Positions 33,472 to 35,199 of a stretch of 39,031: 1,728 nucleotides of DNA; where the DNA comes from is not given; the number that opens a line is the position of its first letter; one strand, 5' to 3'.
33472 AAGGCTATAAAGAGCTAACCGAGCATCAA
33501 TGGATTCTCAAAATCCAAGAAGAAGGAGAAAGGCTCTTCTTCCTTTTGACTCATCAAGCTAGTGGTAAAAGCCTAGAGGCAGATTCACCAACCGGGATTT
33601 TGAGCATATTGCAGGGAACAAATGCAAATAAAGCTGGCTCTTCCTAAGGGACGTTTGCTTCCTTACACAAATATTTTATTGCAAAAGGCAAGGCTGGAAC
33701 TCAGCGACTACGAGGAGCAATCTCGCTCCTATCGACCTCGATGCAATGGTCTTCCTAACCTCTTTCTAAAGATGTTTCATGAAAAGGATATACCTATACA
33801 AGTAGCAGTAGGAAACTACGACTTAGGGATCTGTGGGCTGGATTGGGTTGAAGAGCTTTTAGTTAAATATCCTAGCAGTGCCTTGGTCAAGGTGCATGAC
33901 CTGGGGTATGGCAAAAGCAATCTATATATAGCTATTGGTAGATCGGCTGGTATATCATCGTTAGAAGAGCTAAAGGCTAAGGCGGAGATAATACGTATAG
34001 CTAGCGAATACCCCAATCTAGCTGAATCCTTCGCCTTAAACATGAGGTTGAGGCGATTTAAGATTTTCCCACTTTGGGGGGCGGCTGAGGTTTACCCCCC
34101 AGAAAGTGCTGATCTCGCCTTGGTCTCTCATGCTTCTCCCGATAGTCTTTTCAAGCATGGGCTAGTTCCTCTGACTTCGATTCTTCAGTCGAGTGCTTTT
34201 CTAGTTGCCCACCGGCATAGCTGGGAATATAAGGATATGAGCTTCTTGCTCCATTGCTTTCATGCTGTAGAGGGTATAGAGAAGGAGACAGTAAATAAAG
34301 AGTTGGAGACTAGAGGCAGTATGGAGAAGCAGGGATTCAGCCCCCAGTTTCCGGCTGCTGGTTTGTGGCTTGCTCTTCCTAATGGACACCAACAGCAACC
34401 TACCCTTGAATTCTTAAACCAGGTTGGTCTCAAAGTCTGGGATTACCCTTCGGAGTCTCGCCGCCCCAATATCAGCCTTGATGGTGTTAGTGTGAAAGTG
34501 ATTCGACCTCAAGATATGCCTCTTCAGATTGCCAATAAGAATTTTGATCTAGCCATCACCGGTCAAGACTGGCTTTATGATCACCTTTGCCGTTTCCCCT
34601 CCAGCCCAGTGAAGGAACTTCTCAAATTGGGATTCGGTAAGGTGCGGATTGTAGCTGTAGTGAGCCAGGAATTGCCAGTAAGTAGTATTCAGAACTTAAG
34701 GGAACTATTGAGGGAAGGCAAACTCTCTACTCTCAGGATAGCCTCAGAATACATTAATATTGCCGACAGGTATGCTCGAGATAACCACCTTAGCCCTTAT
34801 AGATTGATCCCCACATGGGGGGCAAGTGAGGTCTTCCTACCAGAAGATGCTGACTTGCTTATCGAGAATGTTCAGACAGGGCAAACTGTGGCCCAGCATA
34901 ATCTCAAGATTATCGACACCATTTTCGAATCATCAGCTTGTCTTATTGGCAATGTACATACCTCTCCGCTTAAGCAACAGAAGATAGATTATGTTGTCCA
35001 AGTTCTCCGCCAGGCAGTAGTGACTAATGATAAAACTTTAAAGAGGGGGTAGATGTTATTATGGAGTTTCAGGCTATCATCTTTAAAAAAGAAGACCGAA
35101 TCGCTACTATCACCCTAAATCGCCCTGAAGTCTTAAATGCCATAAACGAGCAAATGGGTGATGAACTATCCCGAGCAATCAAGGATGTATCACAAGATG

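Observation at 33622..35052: HisG is an internal tandem duplication whose two halves have lost different motifs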

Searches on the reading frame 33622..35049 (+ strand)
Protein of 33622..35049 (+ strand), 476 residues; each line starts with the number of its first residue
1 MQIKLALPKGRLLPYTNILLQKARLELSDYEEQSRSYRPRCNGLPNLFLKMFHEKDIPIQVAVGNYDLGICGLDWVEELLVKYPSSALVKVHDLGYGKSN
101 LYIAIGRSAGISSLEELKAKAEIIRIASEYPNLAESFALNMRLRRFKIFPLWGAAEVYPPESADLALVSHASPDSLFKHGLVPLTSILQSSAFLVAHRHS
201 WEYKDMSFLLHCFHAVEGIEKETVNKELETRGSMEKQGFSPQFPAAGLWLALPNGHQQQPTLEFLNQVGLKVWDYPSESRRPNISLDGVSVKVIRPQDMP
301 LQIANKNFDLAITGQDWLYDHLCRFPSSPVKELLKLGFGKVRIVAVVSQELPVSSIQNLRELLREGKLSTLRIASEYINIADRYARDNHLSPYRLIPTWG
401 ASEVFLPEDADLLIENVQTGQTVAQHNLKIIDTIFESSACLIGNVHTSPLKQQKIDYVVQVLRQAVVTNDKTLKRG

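Call 3: search_protein_families(library=pfam, proteins=[window:33622-35049:+], max_evalue=0.01)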
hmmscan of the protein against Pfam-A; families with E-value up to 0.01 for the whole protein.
window:33622-35049:+ (476 aa): 1 family
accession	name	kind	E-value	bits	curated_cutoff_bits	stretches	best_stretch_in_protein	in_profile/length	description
PF01634.23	HisG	-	3.2e-63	212.8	25.5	2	295-463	1-157/158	ATP phosphoribosyltransferase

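Call 4: search_protein_families(library=ncbifam, proteins=[window:33622-35049:+], max_evalue=0.01)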
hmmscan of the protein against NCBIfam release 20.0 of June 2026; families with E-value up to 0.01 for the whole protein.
window:33622-35049:+ (476 aa): 1 family
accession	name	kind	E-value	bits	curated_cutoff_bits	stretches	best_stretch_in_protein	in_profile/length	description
TIGR00070.1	hisG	equivalog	1.6e-75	253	75.75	2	249-442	2-182/183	ATP phosphoribosyltransferase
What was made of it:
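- Checked: Pfam HisG PF01634 and NCBIfam TIGR00070 each match in two stretches (calls 3, 4).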

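Call 6: search_solved_structures(query=window:33622-35049:+, show_alignments=2)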
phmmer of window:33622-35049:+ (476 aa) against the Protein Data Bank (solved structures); distinct sequences matched with E-value up to 0.001: 18.
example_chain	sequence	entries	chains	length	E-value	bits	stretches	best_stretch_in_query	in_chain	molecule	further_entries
5ub9_A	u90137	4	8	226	4e-11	45.9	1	254-458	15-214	ATP phosphoribosyltransferase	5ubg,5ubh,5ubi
4yb5_A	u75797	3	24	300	7.9e-11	44.9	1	254-459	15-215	ATP phosphoribosyltransferase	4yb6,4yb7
11te_A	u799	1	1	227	1.4e-10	44.1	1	244-463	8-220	ATP phosphoribosyltransferase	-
2vd3_A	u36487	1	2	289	4.5e-10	42.5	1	251-454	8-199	ATP PHOSPHORIBOSYLTRANSFERASE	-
23fh_A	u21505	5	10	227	4.8e-10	42.3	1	247-467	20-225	ATP phosphoribosyltransferase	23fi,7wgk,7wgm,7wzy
8oy0_E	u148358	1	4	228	4.9e-10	42.3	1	247-467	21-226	ATP phosphoribosyltransferase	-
5m8h_E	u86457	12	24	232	1.6e-09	40.6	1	246-446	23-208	ATP phosphoribosyltransferase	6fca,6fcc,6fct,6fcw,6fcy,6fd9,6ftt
7z6r_C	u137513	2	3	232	6.3e-09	38.7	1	246-446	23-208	ATP phosphoribosyltransferase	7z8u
6czl_A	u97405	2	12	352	6.8e-09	38.5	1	2-118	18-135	ATP phosphoribosyltransferase catalytic subunit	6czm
1usy_H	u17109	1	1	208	9.9e-09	38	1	371-470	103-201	ATP PHOSPHORIBOSYLTRANSFERASE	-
1usy_E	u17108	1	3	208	2.9e-08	36.5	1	371-469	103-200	ATP PHOSPHORIBOSYLTRANSFERASE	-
1o63_A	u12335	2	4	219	3.6e-08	36.2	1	366-469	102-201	ATP phosphoribosyltransferase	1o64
1ve4_A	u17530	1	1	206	9e-07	31.6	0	3-103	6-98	ATP phosphoribosyltransferase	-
5lht_A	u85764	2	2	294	7.3e-05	25.3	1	245-453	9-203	ATP phosphoribosyltransferase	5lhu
5u99_A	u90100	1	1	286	0.0002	23.8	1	248-453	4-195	ATP phosphoribosyltransferase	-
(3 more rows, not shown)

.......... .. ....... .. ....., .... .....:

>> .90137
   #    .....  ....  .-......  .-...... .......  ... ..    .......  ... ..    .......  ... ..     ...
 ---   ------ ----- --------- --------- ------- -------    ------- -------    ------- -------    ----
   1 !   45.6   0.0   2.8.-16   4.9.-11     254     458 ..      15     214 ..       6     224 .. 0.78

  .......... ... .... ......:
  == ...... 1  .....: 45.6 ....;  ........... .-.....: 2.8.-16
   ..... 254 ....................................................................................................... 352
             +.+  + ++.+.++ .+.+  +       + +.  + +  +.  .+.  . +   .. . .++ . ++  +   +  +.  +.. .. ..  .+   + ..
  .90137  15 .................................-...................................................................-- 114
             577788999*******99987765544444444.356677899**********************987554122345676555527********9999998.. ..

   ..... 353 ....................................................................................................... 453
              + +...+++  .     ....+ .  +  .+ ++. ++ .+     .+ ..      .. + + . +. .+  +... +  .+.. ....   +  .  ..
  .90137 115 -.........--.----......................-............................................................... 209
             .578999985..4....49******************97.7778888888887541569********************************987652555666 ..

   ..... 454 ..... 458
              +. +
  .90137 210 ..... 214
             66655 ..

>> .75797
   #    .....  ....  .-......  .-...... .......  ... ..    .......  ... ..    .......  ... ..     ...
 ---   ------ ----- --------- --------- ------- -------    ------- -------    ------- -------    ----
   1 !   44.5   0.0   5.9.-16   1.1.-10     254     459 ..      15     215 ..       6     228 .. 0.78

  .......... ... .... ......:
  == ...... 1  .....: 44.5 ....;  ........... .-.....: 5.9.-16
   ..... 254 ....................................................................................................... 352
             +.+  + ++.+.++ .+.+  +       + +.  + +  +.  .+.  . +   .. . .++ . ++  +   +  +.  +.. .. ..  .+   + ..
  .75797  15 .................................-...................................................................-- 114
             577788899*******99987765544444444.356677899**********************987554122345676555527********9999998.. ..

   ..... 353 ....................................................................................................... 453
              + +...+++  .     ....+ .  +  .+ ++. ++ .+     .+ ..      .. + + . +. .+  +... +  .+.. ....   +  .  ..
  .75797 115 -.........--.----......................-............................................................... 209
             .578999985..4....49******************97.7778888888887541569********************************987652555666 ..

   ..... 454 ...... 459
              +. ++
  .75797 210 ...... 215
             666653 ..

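Call 7: find_homologous_proteins(query=window:33622-35049:+, max_evalue=0.00001)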
Query window:33622-35049:+ (476 aa): 3831 proteins with E <= 0.00001 among 8000 candidates; the best 120 are listed.
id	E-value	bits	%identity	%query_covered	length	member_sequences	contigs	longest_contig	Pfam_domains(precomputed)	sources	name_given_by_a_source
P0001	0.0e+0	1070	99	100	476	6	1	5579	PF01634.24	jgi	-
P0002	1.6e-281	952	88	100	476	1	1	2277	PF01634.24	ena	-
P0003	8.3e-224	762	73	99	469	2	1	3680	PF01634.24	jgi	jgi:ATP phosphoribosyltransferase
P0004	2.6e-221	754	73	99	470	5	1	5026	PF01634.24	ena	-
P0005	5.7e-221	753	72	99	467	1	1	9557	PF01634.24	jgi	-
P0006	6.4e-221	752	72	99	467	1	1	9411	PF01634.24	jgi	-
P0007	4.5e-217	740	73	99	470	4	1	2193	PF01634.24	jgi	jgi:ATP phosphoribosyltransferase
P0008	1.2e-215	735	70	98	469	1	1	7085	PF01634.24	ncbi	-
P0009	4.8e-215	733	70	98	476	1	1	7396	PF01634.24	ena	-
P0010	3.7e-214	730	71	98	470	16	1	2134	PF01634.24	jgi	jgi:ATP phosphoribosyltransferase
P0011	4.0e-212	723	70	97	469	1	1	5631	PF01634.24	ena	-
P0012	1.5e-210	718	69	99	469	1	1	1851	PF01634.24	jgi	-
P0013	1.4e-209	715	69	99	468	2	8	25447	PF01634.24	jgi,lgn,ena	-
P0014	1.0e-208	712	68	99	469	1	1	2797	PF01634.24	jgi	-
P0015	1.6e-206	705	68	98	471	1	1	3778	PF01634.24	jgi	jgi:ATP phosphoribosyltransferase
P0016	7.0e-206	703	68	98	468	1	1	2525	PF01634.24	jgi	-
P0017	2.6e-205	701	68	98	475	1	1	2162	PF01634.24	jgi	jgi:ATP phosphoribosyltransferase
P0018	1.7e-201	688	66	99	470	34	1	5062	PF01634.24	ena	-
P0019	3.5e-201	687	66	99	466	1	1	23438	PF01634.24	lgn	-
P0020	3.3e-200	684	66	98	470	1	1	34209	PF01634.24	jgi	-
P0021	9.8e-198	676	66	99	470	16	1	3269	PF01634.24,PF21528.3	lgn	-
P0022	7.2e-196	670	65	99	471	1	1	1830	PF01634.24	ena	-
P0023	5.7e-195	667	65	99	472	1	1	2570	PF01634.24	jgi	jgi:ATP phosphoribosyltransferase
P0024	6.3e-194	663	66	98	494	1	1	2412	PF01634.24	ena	-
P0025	9.9e-194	663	66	99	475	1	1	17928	PF01634.24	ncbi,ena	-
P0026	3.5e-193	661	64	99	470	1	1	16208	PF01634.24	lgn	-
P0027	3.1e-190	651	62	99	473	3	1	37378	PF01634.24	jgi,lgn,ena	-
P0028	3.3e-189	648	62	98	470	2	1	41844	PF01634.24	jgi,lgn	-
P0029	1.9e-188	645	63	98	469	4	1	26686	PF01634.24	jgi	jgi:ATP phosphoribosyltransferase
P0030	1.4e-187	643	62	98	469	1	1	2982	PF01634.24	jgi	-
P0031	4.5e-187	641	68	89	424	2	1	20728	PF01634.24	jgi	-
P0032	5.4e-187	641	64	97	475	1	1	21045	PF01634.24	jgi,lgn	jgi:ATP phosphoribosyltransferase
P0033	6.3e-187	640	63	98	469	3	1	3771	PF01634.24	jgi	jgi:ATP phosphoribosyltransferase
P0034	9.0e-187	640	61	99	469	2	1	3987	PF01634.24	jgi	jgi:ATP phosphoribosyltransferase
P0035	1.1e-186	640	62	98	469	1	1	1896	PF01634.24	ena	-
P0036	1.1e-186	640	63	98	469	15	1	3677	PF01634.24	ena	-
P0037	1.5e-186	639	64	98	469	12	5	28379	PF01634.24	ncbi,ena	-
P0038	1.7e-186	639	62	98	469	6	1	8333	PF01634.24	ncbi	-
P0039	4.7e-186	638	61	98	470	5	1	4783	PF01634.24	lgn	-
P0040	5.9e-186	637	63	98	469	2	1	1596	PF01634.24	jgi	-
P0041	1.5e-185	636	61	98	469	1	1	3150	PF01634.24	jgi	jgi:ATP phosphoribosyltransferase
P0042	1.5e-185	636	62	98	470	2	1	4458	PF01634.24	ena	-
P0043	4.1e-185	634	63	98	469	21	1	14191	PF01634.24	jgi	jgi:ATP phosphoribosyltransferase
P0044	7.7e-185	634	62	99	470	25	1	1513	PF01634.24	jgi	jgi:ATP phosphoribosyltransferase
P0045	1.8e-184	632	63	98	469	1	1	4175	PF01634.24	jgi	jgi:ATP phosphoribosyltransferase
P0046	2.4e-184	632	62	98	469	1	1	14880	PF01634.24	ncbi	-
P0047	2.5e-184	632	62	98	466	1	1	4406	PF01634.24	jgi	jgi:ATP phosphoribosyltransferase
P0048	7.5e-184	630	62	98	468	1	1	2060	PF01634.24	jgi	jgi:ATP phosphoribosyltransferase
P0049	2.1e-183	629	62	98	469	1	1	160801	PF01634.24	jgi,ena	-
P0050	2.2e-183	629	63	95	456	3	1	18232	PF01634.24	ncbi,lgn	-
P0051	2.7e-183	628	62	98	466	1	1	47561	PF01634.24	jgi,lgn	jgi:ATP phosphoribosyltransferase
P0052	1.4e-182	626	62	98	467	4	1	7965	PF01634.24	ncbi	-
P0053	3.4e-182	625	61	98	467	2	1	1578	PF01634.24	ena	-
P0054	7.7e-182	624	61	100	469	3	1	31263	PF01634.24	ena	-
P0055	1.6e-181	623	62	97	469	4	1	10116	PF01634.24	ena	-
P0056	1.7e-181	623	60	99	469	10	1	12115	PF01634.24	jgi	-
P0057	3.5e-181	621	62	98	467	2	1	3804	PF01634.24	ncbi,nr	ncbi:MAG: ATP phosphoribosyltransferase [Dehalococcoidia bacterium]|nr:ATP phosphoribosyltransferase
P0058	3.8e-181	621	60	99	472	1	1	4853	PF01634.24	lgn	-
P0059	1.3e-180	620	63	97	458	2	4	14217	PF01634.24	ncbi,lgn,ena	-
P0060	2.1e-180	619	61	98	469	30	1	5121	PF01634.24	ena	-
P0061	2.7e-180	619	59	100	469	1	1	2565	PF01634.24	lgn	-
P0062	3.7e-180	618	61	97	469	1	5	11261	PF01634.24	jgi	jgi:ATP phosphoribosyltransferase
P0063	2.4e-179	615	61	97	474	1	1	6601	PF01634.24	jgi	-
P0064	3.7e-179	615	61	98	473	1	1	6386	PF01634.24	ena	-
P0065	5.5e-179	614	60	98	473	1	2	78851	PF01634.24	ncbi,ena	-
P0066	8.4e-179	614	62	97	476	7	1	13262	PF01634.24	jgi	-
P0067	1.3e-178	613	60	98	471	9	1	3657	PF01634.24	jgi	jgi:ATP phosphoribosyltransferase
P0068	2.0e-178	612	61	97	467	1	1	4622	PF01634.24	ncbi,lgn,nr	ncbi:MAG: ATP phosphoribosyltransferase [Dehalococcoidia bacterium]|nr:ATP phosphoribosyltransferase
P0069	3.0e-178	612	59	98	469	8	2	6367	PF01634.24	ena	-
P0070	3.4e-178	612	61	97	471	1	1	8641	PF01634.24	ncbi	-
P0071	3.9e-178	611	61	98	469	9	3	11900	PF01634.24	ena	-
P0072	6.0e-178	611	60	98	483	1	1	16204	PF01634.24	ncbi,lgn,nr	ncbi:MAG: ATP phosphoribosyltransferase [Dehalococcoidia bacterium]|nr:ATP phosphoribosyltransferase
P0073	1.5e-177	609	60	97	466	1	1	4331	PF01634.24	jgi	jgi:ATP phosphoribosyltransferase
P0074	2.4e-177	609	58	98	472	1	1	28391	PF01634.24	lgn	-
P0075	2.5e-177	609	61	98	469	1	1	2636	PF01634.24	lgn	-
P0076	5.4e-177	608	60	98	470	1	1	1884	PF01634.24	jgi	-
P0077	1.4e-176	606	60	97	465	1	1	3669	PF01634.24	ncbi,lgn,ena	-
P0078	3.1e-176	605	59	99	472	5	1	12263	PF01634.24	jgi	-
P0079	3.9e-176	605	59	98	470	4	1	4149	PF01634.24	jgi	-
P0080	4.4e-176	605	60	98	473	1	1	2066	PF01634.24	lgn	-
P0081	1.0e-175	603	59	98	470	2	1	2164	PF01634.24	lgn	-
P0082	1.2e-175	603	61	98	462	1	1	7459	PF01634.24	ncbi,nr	ncbi:ATP phosphoribosyltransferase [Dehalococcoidales bacterium]|nr:ATP phosphoribosyltransferase [D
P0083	1.4e-175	603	60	98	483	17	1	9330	PF01634.24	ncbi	-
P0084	1.5e-175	603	61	94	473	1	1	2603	PF01634.24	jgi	jgi:ATP phosphoribosyltransferase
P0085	1.9e-175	603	59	97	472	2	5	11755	PF01634.24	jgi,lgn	jgi:ATP phosphoribosyltransferase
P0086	2.2e-175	602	61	98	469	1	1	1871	PF01634.24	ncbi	-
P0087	4.5e-175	601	57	99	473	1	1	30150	PF01634.24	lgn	-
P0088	5.6e-175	601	59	97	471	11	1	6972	PF01634.24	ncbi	-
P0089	5.9e-175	601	60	98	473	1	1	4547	PF01634.24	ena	-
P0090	6.7e-175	601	61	98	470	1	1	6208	PF01634.24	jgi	-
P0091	7.1e-175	601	59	100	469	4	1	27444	PF01634.24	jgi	-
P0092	9.6e-175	600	60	98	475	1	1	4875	PF01634.24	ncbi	-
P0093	1.1e-174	600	59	100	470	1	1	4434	PF01634.24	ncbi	-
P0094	1.2e-174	600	60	97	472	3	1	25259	PF01634.24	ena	-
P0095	1.7e-174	599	59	98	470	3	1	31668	PF01634.24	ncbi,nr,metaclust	ncbi:MAG: hypothetical protein A2Z75_05070 [Chloroflexi bacterium RBG_13_50_10]|nr:MAG: hypothetical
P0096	2.0e-174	599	60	98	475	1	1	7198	PF01634.24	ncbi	-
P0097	2.1e-174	599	59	100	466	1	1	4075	PF01634.24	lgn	-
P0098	2.2e-174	599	59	98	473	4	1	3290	PF01634.24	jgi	-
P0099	2.6e-174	599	59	98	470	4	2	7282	PF01634.24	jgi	-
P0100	2.7e-174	599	61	97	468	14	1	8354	PF01634.24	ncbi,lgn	ncbi:MAG: ATP phosphoribosyltransferase [Dehalococcoidia bacterium]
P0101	2.7e-174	599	60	98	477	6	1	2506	PF01634.24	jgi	-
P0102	2.7e-174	599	58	98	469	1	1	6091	PF01634.24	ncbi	-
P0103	2.7e-174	599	61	94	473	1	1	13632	PF01634.24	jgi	jgi:ATP phosphoribosyltransferase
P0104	2.8e-174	599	58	98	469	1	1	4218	PF01634.24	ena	-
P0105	2.9e-174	599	59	98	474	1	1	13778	PF01634.24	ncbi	-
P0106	3.9e-174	598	60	98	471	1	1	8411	PF01634.24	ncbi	-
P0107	4.1e-174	598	59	97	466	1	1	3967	PF01634.24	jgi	-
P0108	4.4e-174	598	62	98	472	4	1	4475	PF01634.24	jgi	-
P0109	4.6e-174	598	61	98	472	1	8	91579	PF01634.24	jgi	-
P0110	4.7e-174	598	58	98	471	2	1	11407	PF01634.24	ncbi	-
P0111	4.7e-174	598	59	97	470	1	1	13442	PF01634.24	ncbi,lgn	-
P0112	4.9e-174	598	60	98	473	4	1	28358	PF01634.24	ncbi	-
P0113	4.9e-174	598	60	98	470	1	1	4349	PF01634.24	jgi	-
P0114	4.9e-174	598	60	99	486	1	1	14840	PF01634.24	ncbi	ncbi:ATP phosphoribosyltransferase [Chloroflexota bacterium]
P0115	5.2e-174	598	59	98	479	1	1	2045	PF01634.24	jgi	jgi:ATP phosphoribosyltransferase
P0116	5.3e-174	598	60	98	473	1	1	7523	PF01634.24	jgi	-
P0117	6.0e-174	598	59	97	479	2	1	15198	PF01634.24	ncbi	-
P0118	8.1e-174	597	59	100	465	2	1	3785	PF01634.24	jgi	-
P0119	8.6e-174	597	60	98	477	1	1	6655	PF01634.24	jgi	-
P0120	8.6e-174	597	61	98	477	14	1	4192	PF01634.24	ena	-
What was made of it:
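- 33622..35052 (+): Double hisG ORF (476 aa plus stop). All 120 listed homologues are 424-494 aa (call 7).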

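Call 27: find_related_loci(query=A1, collection=genome_contigs, flank=6000)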
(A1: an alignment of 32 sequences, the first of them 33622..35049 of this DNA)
Query A1 (476 aa) in genome_contigs; peptide patterns used: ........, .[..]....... (x = any residue, [..] = any of these).
600 stretches matched a pattern (row limit reached: there are more); 582 encode a relative of the query (tblastn E <= 1e-3); the best 80 are kept; 80 distinct loci.
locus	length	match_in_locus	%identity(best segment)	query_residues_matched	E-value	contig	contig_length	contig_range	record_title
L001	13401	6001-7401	66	1-466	0e+0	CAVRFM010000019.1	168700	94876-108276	MAG: uncultured Chloroflexia bacterium isolate MFD04492.bin.1.138 genome assembly, contig: contig_52412, whole genome sh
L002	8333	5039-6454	62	1-469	0e+0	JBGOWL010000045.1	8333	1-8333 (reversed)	MAG: Dehalococcoidia bacterium isolate OBJ_0618_130150_93 k141_7438435_length_8333_cov_10.0000, whole genome shotgun seq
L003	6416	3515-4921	60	1-469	0e+0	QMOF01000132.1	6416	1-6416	MAG: Chloroflexi bacterium isolate B9_G15 B9_Guay15_scaffold_04742, whole genome shotgun sequence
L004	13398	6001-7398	62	1-466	0e+0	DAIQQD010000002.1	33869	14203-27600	MAG TPA_asm: Chloroflexota bacterium isolate CTOTU25591 NODE_217_length_33869_cov_10.290324, whole genome shotgun sequen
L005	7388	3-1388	61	8-466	0e+0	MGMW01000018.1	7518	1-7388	MAG: Chloroflexi bacterium RBG_13_53_26 RBG_13_scaffold_12823, whole genome shotgun sequence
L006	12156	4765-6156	62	1-466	0e+0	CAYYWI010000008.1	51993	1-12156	MAG TPA_asm: uncultured Dehalococcoidia bacterium isolate SRP263991_co7_909 genome assembly, contig: NODE_630_length_519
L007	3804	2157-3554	62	1-466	0e+0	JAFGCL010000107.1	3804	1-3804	MAG: Dehalococcoidia bacterium isolate Zod_Metabat.1111 k87_5380999, whole genome shotgun sequence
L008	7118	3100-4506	59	1-476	0e+0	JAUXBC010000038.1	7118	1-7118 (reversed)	MAG: Dehalococcoidia bacterium isolate CSMAG_2778 CSMAG_2778_k141_1533842_length_7118_cov_8.3679, whole genome shotgun s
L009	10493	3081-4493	60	1-469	0e+0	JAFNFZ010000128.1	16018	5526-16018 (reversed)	MAG: Chloroflexota bacterium isolate bin_27 PROKKA_contig000128, whole genome shotgun sequence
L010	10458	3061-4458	60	1-466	0e+0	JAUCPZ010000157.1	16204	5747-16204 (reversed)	MAG: Dehalococcoidia bacterium isolate Bin_016 k127_46421, whole genome shotgun sequence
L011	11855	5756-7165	60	1-466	0e+0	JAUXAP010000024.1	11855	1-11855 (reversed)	MAG: Dehalococcoidia bacterium isolate CSMAG_2765 CSMAG_2765_k141_508462_length_11855_cov_11.3542, whole genome shotgun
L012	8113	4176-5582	60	1-476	0e+0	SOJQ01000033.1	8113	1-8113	MAG: Dehalococcoidia bacterium isolate E44_bin26 NODE_4387_length_8113_cov_6.019732, whole genome shotgun sequence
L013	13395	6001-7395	58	1-465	0e+0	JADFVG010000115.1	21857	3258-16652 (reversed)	MAG: Chloroflexota bacterium isolate C2.bin.45 k83_1203812, whole genome shotgun sequence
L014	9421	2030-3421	59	1-463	0e+0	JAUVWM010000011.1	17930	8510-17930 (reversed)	MAG: Dehalococcoidaceae bacterium isolate CSMAG_1190 CSMAG_1190_k127_3944387_length_17930_cov_170.0000, whole genome sho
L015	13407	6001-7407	60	1-465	0e+0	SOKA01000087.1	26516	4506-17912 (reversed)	MAG: Dehalococcoidia bacterium isolate E44_bin46 NODE_499_length_26516_cov_47.165300, whole genome shotgun sequence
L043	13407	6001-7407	59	1-465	2e-178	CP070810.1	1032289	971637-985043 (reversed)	MAG: Dehalococcoidia bacterium isolate bin1219 chromosome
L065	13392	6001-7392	58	1-466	9e-175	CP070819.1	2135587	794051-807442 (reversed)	MAG: Dehalococcoidia bacterium isolate bin1158 chromosome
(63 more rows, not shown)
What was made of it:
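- The 80 loci kept all carry Dehalococcoidia or Chloroflexota titles (call 27). Uninterrupted doubles come from JGI, ENA, NCBI and Logan assemblies and include complete chromosomes CP070810.1 and CP070819.1 (calls 7, 27).
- Tried and rejected: Rejected because of the several hundred uninterrupted homologues (calls 7, 27).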

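Call 31: predict_structure(alignment_id=A1)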
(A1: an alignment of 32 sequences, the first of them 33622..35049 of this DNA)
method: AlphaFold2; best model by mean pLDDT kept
length: 476 residues; sequences in the alignment: 32
mean_pLDDT: 81.9   pTM: 0.70
mean pLDDT of the five models: 81.9, 79.7, 79.2, 78.4, 78.3
residues with pLDDT >= 90: 177; 70-90: 216; 50-70: 48; < 50: 35
segments of 3 or more residues with pLDDT < 50: 155-157, 222-245, 401-404, 473-476
pLDDT, mean of each block of 10 residues (from residue 1): 88 89 85 73 86 89 94 94 89 90 78 77 85 93 86 56 82 78 89 95 90 76 43 32 61 84 89 70 86 86 87 94 93 91 89 92 89 89 94 80 56 78 75 93 89 91 79 46
secondary structure, 60 per line:
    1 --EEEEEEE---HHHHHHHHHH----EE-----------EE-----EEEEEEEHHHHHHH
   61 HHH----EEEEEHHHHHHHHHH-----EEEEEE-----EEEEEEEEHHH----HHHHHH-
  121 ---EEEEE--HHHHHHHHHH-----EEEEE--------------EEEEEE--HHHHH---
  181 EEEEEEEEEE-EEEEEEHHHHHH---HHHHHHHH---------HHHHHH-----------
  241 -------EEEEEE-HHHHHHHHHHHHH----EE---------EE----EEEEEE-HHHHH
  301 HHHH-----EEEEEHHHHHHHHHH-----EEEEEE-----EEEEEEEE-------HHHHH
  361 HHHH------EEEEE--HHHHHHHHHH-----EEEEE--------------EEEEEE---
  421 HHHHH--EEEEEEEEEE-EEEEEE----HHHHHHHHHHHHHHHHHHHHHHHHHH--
elements in order: E3-9 H13-22 E47-53 H54-63 E68-72 H73-82 E88-93 E99-106 H114-119 E124-128 H131-140 E146-150 E165-170 H173-177 E181-190 E192-197 H198-203 H207-214 H224-229 E248-253 H255-267 E289-294 H296-304 E310-314 H315-324 E330-335 E341-348 H356-364 E371-375 H378-387 E393-397 E412-417 H421-425 E428-437 E439-444 H449-474
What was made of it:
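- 33622..34236 (+): N-type HisG unit (aa 1-205), predicted catalytically dead partner subunit. It has the same secondary-structure order as the C half (call 31).
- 34960..35049 (+): C-terminal helical tail (aa 447-476), poorly conserved. Helix 449-474 in the model (call 31).
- On HisG / ATP phosphoribosyltransferase catalytic core (PF01634, TIGR00070): The AF2 model has pLDDT 81.9 and the same element order in both halves (call 31).
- Checked: AlphaFold2 gives pLDDT below 50 for aa 222-245 (call 31).
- The AlphaFold2 model has pLDDT 81.9 and pTM 0.70, with the same strand/helix order in both halves (call 31).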
